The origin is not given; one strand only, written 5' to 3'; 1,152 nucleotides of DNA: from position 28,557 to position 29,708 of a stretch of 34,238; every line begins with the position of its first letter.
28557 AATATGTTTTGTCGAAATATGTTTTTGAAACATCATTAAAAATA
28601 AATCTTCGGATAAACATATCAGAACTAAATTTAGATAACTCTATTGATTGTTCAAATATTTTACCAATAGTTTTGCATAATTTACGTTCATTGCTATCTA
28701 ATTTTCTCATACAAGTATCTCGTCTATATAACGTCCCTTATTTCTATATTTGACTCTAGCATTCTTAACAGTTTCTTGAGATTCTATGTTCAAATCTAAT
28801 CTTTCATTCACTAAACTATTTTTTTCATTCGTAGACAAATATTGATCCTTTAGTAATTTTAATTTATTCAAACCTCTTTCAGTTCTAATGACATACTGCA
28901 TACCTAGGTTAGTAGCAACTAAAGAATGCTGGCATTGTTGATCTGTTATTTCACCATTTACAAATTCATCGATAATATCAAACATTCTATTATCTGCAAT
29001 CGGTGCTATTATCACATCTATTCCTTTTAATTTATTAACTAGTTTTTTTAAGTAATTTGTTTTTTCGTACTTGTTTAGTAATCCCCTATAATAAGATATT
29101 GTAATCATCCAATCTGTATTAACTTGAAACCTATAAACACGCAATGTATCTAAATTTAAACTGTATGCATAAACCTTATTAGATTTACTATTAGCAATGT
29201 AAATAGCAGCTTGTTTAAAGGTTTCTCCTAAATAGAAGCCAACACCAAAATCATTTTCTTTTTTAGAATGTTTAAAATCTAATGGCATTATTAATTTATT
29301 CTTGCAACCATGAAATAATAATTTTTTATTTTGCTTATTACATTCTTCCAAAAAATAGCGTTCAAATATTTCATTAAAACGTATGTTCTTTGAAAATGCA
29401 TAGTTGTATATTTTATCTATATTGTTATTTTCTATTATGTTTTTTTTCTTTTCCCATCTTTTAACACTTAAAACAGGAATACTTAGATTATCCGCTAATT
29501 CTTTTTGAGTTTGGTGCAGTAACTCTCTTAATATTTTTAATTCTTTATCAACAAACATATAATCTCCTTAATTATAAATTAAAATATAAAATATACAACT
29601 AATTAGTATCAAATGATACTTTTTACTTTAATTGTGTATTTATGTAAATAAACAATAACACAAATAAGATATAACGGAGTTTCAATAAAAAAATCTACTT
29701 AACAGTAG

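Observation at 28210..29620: XRE-HTH fused to a PARP-like (H-Y-Q) DUF3990-type domain, plus a DUF3791-like partner, translationally coupled to pgsA-cinA-recA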

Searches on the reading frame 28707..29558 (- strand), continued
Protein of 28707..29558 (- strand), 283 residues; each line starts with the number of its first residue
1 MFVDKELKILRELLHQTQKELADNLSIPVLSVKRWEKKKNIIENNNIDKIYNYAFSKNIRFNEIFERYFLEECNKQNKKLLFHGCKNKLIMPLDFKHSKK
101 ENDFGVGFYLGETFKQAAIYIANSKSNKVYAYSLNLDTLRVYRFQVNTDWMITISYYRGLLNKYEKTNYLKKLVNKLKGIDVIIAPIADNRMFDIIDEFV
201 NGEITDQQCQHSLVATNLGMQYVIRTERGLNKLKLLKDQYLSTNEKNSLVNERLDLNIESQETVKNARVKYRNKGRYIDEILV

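Call 79: get_annotated_region(hit=H4, flank=2500)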
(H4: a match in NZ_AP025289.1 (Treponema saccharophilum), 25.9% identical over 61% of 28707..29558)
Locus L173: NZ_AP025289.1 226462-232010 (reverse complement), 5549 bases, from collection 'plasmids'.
description: Treponema saccharophilum strain JCM 32279 plasmid pTS1, complete sequence
organism: Treponema saccharophilum (NCBI taxid 165)
taxonomy: Bacteria; Spirochaetota; Spirochaetia; Spirochaetales; Treponemataceae; Treponema; Treponema saccharophilum
host: -; source: -; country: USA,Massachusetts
typing (MOB-suite, as given by PLSDB): non-mobilizable
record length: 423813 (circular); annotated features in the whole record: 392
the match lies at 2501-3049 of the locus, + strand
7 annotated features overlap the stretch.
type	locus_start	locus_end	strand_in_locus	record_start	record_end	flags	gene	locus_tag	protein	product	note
CDS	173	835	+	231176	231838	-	-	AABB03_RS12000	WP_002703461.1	leucine-rich repeat domain-containing protein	-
CDS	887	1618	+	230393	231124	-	-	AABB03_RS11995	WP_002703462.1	leucine-rich repeat domain-containing protein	-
CDS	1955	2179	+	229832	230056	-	-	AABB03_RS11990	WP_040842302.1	type III toxin-antitoxin system ToxN/AbiQ family toxin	-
CDS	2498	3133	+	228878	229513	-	-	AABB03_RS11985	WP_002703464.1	DUF3990 domain-containing protein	-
CDS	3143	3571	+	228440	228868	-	-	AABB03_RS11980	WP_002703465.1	hypothetical protein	-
CDS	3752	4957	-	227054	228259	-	-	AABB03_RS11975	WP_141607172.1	hypothetical protein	-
CDS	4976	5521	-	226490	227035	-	-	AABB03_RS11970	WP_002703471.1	HEPN family nuclease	-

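Call 89: search_protein_families(library=pfam, alignment_id=A8, max_evalue=0.00001)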
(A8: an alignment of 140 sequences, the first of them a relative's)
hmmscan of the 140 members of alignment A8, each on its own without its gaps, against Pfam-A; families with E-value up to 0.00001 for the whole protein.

A. member 1, L001:4851-5447:+ (199 aa): 0 families

B. families by the number of members that match (of 140 scanned): 143 families (the first 25 are shown)
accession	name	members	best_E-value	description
PF13173.12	AAA_14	7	6.5e-30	AAA domain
PF13635.12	DUF4143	6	1.1e-39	Domain of unknown function (DUF4143)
PF00380.25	Ribosomal_S9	3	1.7e-50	Ribosomal protein S9/S16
PF01769.21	MgtE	3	3.1e-31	Divalent cation transporter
PF00702.32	Hydrolase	3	2.5e-21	haloacid dehalogenase-like hydrolase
PF00571.33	CBS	3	2.5e-20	CBS domain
PF13749.12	HATPase_c_4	3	1.5e-18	Putative ATP-dependent DNA helicase recG C-terminal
PF02661.23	Fic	3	1.1e-17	Fic/DOC family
PF00583.31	Acetyltransf_1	3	1.5e-15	Acetyltransferase (GNAT) family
PF13245.12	AAA_19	3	2.5e-13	AAA domain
PF08245.18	Mur_ligase_M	3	3e-13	Mur ligase middle domain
PF13673.13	Acetyltransf_10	3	1.5e-10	Acetyltransferase (GNAT) domain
PF02875.26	Mur_ligase_C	3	4.2e-10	Mur ligase, glutamate ligase domain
PF00291.31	PALP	2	8.2e-81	Pyridoxal-phosphate dependent enzyme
PF00580.27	UvrD-helicase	2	2.7e-46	UvrD/REP helicase N-terminal domain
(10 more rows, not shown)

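Call 90: search_protein_families(library=padloc, alignment_id=A8, max_evalue=1e-10)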
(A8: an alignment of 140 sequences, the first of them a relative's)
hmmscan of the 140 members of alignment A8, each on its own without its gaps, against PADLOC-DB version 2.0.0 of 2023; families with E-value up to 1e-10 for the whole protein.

A. member 1, L001:4851-5447:+ (199 aa): 0 families

B. families by the number of members that match (of 140 scanned): 56 families (the first 25 are shown)
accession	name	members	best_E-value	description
PDLC04787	PDC-S01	6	7.8e-132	-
PDLC04790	PDC-S01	6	4e-95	-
PDLC04789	PDC-S01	6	8.7e-51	-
PDLC04791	PDC-S01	6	4.5e-31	-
PDLC04786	PDC-S01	3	2.1e-19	-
PDLC04135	mad3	2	1.1e-35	mads_3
PDLC00132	GajB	2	1.6e-30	UrvD helicase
PDLC03802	RTasHel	2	8.5e-30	DRT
PDLC00122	GajB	2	1.3e-26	UrvD helicase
PDLC00127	GajB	2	7.3e-25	UrvD helicase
PDLC00114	GajB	2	2.3e-19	UrvD helicase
PDLC00138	GajB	2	1.4e-18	UrvD helicase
PDLC00107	GajB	2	4.6e-15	UrvD helicase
PDLC00126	GajB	2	1.1e-14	UrvD helicase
PDLC00134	GajB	2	2.6e-14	UrvD helicase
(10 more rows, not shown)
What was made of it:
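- Tried and rejected: The rest are mostly housekeeping (calls 89, 90).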

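Call 94: fold_search(model_id=the predicted structure, library=viral)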
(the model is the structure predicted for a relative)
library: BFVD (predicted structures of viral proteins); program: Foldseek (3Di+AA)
matches with E <= 10: 1108; with E <= 0.001: 2
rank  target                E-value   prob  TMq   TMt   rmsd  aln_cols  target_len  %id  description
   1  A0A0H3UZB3            5.4e-09  1.00  0.45  0.60   4.5       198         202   24  (no name in the UniProt tables at hand)
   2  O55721                7.3e-04  0.98  0.24  0.35  11.7       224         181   15  Putative poly [ADP-ribose] polymerase-like 100L [Invertebrate iridescent virus 6]
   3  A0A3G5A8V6            1.0e-03  1.00  0.30  0.41   5.8       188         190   11  Uncharacterized protein [Hyperionvirus sp.]
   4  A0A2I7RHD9            1.5e-03  0.95  0.30  0.16  20.3       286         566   13  (no name in the UniProt tables at hand)
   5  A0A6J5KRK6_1          1.5e-03  0.98  0.34  0.09  17.6       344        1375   10  Large polyvalent protein associated domain-containing protein [uncultured Caudovirales phage]
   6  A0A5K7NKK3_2          2.6e-03  0.94  0.31  0.10  17.3       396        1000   13  (no name in the UniProt tables at hand)
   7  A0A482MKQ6            2.9e-03  0.99  0.27  0.50   6.5       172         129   10  Uncharacterized protein [Burkholderia phage BcepSauron]
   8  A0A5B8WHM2            3.3e-03  0.89  0.28  0.26  14.7       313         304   10  Membrane protein [Arthrobacter phage Qui]
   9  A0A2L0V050            4.4e-03  0.99  0.29  0.44   7.4       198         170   13  Uncharacterized protein [Agrobacterium phage Atu_ph07]
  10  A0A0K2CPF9            5.2e-03  0.77  0.22  0.26  14.6       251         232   10  ART-PolyVal-like domain-containing protein [Brevibacillus phage SecTim467]
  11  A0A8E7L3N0            5.5e-03  0.84  0.24  0.35  15.1       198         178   14  (no name in the UniProt tables at hand)
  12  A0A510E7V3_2          6.5e-03  0.92  0.32  0.09  22.0       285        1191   14  (no name in the UniProt tables at hand)
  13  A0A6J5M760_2          6.9e-03  0.95  0.27  0.12  10.1       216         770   12  N-acetyltransferase domain-containing protein [uncultured Caudovirales phage]
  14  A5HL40                9.2e-03  0.87  0.27  0.07  14.2       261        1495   11  PfWMP3_26 [Phormidium phage Pf-WMP3]
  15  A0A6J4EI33            1.2e-02  0.99  0.34  0.35   6.5       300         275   10  (no name in the UniProt tables at hand)
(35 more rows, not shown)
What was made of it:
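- BFVD hits include an iridovirus PARP-like protein at 7e-4 and ART-PolyVal proteins (call 94).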

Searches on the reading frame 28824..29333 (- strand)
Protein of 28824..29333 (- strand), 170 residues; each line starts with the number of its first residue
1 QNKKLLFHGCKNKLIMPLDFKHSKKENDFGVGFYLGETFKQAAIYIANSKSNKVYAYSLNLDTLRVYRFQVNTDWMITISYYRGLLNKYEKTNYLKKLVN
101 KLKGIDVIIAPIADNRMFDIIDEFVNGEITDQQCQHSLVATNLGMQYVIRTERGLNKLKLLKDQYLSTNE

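Call 67: search_solved_structures(query=A5, max_evalue=10, show_alignments=3)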
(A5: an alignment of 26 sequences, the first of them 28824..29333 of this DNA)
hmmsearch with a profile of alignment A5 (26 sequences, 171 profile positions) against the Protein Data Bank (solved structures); distinct sequences matched with E-value up to 10: 1.
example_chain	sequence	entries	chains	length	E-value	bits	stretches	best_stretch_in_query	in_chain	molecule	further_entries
7jv7_A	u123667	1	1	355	0.75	12.9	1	91-151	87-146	CTD kinase subunit alpha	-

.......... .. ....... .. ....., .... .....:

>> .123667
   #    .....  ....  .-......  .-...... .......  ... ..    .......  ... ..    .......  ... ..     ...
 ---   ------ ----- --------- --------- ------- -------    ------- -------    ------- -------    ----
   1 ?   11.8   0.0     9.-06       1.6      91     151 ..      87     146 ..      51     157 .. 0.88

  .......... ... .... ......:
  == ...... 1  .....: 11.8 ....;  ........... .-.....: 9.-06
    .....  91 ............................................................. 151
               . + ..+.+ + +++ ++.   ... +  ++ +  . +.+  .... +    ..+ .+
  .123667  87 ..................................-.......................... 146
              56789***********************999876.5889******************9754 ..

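Call 84: search_protein_representatives(protein=window:28824-29333:-)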
Query: 170 residues. Proteins with E-value up to 0.001 (for the whole library): 896; up to 1e-10: 371; up to 1e-30: 47. The best 150 are listed.
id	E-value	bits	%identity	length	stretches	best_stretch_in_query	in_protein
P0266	1.4e-57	210.5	57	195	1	2-162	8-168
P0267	3.2e-50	186.6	49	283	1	5-170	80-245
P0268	6.0e-50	185.7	50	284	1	5-167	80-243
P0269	1.3e-44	168.4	46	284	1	3-170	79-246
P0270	5.7e-44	166.3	47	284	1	2-168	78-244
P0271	6.0e-44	166.2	44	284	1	3-170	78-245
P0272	6.0e-43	162.9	46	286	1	2-168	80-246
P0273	3.1e-42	160.6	45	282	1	3-170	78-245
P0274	8.5e-42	159.2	45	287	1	4-169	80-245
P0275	1.3e-41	158.6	42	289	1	5-168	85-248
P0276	1.7e-41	158.2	45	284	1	2-168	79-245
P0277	2.1e-41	157.9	45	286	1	2-168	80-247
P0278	3.3e-41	157.3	45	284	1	5-167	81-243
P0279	1.0e-40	155.7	42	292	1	3-168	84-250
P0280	3.4e-40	154.0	45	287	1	3-168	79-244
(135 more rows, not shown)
